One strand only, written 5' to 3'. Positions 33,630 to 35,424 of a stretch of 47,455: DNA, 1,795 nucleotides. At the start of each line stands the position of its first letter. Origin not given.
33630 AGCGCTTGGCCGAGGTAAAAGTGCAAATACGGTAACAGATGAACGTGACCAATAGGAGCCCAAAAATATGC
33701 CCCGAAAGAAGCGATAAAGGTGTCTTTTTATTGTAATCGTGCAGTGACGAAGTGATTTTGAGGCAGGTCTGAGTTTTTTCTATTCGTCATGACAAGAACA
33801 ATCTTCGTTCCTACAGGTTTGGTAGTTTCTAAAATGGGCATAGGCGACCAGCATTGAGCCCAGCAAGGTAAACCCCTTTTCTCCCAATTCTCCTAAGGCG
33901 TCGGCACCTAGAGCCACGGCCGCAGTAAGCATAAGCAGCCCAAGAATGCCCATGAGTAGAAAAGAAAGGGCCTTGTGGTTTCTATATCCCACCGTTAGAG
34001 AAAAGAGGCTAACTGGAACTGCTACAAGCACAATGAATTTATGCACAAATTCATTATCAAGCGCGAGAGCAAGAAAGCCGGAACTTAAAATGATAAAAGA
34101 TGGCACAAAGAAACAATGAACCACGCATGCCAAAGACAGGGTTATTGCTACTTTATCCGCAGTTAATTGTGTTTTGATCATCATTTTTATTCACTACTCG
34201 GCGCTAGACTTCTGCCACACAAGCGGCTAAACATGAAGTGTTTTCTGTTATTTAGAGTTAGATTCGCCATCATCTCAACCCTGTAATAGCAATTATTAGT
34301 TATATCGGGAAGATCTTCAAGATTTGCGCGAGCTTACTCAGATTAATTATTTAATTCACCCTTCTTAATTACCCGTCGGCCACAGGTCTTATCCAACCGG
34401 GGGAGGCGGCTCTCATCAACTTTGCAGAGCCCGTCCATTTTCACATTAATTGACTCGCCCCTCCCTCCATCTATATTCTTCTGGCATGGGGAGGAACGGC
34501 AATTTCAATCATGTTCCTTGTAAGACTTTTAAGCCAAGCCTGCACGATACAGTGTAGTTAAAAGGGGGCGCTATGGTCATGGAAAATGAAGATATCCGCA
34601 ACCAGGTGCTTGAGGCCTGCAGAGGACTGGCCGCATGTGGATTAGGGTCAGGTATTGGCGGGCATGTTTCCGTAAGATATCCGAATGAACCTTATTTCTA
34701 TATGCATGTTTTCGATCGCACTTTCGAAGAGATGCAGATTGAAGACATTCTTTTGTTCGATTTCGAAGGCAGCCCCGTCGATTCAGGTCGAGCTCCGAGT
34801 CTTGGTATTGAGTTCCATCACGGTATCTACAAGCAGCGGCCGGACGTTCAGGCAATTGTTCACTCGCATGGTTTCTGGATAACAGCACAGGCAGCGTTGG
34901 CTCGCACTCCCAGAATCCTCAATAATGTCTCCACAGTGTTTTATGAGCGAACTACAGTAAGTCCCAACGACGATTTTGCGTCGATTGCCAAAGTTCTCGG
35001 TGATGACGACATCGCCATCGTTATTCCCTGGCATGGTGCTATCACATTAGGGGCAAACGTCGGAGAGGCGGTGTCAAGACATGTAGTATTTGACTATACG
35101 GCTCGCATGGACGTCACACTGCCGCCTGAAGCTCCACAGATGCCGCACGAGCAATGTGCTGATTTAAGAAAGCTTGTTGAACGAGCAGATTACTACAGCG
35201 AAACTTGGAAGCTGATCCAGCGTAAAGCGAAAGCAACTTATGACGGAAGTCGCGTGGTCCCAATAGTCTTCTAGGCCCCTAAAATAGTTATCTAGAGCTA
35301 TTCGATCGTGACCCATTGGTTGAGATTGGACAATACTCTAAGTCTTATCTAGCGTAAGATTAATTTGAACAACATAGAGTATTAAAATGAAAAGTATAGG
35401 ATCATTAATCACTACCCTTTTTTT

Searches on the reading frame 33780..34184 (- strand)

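Call 3: search_protein_families(library=pfam, proteins=[window:33780-34184:-], max_evalue=0.1)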
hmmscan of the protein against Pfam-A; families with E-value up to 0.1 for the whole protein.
window:33780-34184:- (134 aa): 1 family
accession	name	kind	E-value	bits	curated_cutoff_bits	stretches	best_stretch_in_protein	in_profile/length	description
PF03203.19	MerC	-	5e-25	88.6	27.6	1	10-121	1-107/108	MerC mercury resistance protein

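Call 5: search_protein_families(library=ncbifam, proteins=[window:33780-34184:-], max_evalue=0.1)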
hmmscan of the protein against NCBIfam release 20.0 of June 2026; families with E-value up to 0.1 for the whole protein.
window:33780-34184:- (134 aa): 0 families

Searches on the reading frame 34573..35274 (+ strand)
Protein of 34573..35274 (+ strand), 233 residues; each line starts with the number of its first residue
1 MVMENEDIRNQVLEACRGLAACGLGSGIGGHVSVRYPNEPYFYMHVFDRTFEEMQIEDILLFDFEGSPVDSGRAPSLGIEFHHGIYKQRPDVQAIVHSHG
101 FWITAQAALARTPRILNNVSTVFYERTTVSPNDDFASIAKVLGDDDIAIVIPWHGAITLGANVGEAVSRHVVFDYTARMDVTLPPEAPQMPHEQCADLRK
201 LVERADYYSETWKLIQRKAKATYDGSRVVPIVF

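Call 3: search_protein_families(library=pfam, proteins=[window:34573-35274:+], max_evalue=0.1)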
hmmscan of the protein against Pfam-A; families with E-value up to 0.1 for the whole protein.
window:34573-35274:+ (233 aa): 1 family
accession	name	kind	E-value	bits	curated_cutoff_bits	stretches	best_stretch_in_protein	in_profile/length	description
PF00596.27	Aldolase_II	-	1e-30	107.4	22.2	1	11-179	2-181/183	Class II Aldolase and Adducin N-terminal domain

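Call 5: search_protein_families(library=ncbifam, proteins=[window:34573-35274:+], max_evalue=0.1)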
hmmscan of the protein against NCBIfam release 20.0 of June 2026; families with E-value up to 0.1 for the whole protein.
window:34573-35274:+ (233 aa): 27 families (the best 25 are shown)
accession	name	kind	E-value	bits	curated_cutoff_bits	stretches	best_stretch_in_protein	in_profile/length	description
NF004855.0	PRK06208.1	subfamily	1.5e-21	76.8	255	1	6-182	41-226/274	class II aldolase/adducin family protein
NF005484.0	PRK07090.1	equivalog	2.8e-20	72.7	261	1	8-219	31-251/260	aldolase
NF005123.0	PRK06557.1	subfamily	2.2e-17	63.5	251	1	5-179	9-191/223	L-ribulose-5-phosphate 4-epimerase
NF005984.0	PRK08087.1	subfamily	1.9e-15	57.3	264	1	3-136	1-132/215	L-fuculose-phosphate aldolase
NF053537.1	DhpthDcsPhtC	equivalog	1.5e-14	53.9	200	1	9-185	1-195/232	3,4-dihydroxyphthalate decarboxylase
NF005302.0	PRK06833.1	equivalog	3.3e-14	52.9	264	1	6-112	4-110/214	L-fuculose-phosphate aldolase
NF006047.0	PRK08193.1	subfamily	1.5e-13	50.9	257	1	6-109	3-106/231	L-ribulose-5-phosphate 4-epimerase AraD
NF043034.1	OxoTetrPhDc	equivalog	2.1e-13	50.6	250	1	5-186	2-191/205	3-oxo-tetronate 4-phosphate decarboxylase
TIGR01086.1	fucA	equivalog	2.2e-13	50.4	400.25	1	7-167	4-167/214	L-fuculose-phosphate aldolase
NF040649.1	FucA_Meth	equivalog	3.1e-13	50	250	1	11-179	5-172/179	L-fuculose phosphate aldolase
NF006208.0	PRK08333.1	equivalog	7.4e-13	48.6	267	1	9-178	6-178/189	aldolase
NF005186.0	PRK06661.1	equivalog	1.2e-12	48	339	1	4-179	2-186/235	hypothetical protein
NF006672.0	PRK09220.1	equivalog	2.8e-12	46.4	226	1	3-111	6-113/209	methylthioribulose 1-phosphate dehydratase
NF005068.0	PRK06486.1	equivalog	3.2e-12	46.3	269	1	8-167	27-196/262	aldolase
NF005689.0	PRK07490.1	equivalog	5.5e-12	45.4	260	1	3-179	9-195/248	hypothetical protein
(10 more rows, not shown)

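Call 22: find_encoding_contigs(protein=window:34573-35274:+, flank=10000, max_places=10)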
Protein window:34573-35274:+ (233 aa): 2 contigs read that carry it; 2 places shown.
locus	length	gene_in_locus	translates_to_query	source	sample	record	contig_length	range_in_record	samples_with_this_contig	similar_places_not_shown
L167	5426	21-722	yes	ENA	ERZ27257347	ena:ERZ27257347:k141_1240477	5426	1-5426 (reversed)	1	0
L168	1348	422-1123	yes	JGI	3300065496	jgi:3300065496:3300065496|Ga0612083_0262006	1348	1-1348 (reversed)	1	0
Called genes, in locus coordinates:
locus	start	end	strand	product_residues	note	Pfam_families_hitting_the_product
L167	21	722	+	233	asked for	PF00596:Aldolase_II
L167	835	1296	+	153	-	-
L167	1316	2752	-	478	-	-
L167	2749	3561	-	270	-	-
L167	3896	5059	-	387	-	PF03235:GmrSD_N, PF01844:HNH (weak)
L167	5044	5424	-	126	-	?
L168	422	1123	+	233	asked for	PF00596:Aldolase_II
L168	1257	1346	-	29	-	?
